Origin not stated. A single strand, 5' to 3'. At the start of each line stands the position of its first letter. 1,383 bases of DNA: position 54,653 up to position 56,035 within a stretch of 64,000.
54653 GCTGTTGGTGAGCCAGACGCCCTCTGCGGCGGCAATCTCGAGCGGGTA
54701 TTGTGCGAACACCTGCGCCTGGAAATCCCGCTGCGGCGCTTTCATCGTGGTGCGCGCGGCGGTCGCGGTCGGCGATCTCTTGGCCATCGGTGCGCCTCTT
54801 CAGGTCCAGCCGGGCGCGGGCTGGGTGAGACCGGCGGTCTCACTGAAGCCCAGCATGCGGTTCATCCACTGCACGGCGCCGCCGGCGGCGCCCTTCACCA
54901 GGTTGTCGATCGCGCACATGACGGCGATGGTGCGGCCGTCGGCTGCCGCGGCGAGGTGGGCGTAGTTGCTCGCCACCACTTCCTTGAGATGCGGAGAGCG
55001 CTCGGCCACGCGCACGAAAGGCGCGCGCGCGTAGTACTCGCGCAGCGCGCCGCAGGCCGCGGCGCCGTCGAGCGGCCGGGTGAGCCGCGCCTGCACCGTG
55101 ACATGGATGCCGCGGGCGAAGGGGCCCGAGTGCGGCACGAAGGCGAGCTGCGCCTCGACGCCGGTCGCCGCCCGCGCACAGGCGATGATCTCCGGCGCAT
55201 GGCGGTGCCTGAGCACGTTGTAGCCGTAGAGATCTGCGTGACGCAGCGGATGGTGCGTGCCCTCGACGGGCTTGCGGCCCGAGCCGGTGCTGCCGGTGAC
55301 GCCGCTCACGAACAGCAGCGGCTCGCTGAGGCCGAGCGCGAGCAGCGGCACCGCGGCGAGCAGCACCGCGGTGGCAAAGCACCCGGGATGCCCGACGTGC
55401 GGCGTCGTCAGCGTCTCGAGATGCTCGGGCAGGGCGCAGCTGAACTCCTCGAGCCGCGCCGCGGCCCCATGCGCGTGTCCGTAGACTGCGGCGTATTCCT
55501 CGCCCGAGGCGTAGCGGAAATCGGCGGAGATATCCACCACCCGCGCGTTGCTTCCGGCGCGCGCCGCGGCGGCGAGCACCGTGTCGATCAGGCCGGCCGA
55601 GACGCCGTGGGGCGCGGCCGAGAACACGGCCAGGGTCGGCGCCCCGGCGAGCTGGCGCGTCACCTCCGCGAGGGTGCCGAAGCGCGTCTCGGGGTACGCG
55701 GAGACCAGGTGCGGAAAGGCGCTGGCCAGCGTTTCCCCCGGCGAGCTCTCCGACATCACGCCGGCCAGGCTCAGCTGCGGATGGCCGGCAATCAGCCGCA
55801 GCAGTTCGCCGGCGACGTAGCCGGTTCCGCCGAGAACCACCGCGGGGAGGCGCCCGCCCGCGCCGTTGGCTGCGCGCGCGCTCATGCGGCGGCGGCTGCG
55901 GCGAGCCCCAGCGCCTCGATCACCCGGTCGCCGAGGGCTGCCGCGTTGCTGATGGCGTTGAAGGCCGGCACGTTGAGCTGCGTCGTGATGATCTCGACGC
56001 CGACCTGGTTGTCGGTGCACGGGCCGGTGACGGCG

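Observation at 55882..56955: Uncharacterised BioD/CobQ-class P-loop protein hard-wired into the arginine operon between argG and argC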

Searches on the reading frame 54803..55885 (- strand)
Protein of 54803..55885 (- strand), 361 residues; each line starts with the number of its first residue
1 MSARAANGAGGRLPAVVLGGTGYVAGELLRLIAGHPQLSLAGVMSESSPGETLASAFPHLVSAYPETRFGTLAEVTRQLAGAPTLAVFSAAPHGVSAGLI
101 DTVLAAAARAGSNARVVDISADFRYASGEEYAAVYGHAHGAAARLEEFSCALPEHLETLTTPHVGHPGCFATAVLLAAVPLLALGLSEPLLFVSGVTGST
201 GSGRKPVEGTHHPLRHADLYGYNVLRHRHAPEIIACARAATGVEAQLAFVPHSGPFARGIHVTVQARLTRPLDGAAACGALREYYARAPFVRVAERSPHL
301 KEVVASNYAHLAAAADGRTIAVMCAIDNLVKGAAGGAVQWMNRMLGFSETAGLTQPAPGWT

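Call 14: search_protein_families(library=ncbifam, proteins=[window:54803-55885:-], max_evalue=0.00001)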
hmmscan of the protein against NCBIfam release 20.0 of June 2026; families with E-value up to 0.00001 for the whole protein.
window:54803-55885:- (361 aa): 4 families
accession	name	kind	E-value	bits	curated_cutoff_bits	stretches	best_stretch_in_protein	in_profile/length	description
TIGR01850.1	argC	equivalog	6e-82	275.6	233.6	1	16-356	4-341/345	N-acetyl-gamma-glutamyl-phosphate reductase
TIGR01851.1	argC_other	equivalog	1.5e-19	70.4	229.85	1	112-346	72-309/310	N-acetyl-gamma-glutamyl-phosphate reductase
NF006416.0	PRK08664.1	subfamily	8.9e-07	28.4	232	0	15-115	6-108/350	aspartate-semialdehyde dehydrogenase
TIGR00978.1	asd_EA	equivalog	7e-06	25.3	301.2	0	16-117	4-108/342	aspartate-semialdehyde dehydrogenase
